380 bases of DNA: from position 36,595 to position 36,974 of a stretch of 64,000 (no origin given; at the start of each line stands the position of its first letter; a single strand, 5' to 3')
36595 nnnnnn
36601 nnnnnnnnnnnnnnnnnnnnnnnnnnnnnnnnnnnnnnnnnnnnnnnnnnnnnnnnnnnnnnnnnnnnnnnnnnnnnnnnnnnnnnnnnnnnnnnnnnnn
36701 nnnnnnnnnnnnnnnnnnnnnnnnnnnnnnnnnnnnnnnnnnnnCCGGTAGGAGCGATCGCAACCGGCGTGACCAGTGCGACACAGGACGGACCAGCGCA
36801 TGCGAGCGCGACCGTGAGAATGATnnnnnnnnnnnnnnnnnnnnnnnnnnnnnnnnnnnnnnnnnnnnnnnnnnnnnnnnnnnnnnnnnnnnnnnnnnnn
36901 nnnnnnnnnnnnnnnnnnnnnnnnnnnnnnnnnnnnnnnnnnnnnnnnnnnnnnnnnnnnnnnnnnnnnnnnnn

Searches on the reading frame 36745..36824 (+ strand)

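Call 67: search_protein_families(library=pfam, proteins=[L148:580-1665:-], max_evalue=0.001)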
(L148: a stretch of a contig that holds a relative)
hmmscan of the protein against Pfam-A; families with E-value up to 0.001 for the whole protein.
L148:580-1665:- (361 aa): 1 family
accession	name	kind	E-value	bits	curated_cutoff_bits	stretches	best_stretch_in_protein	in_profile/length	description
PF02628.20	COX15-CtaA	-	4.3e-26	92.1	29.9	3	85-212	74-206/322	Cytochrome oxidase assembly protein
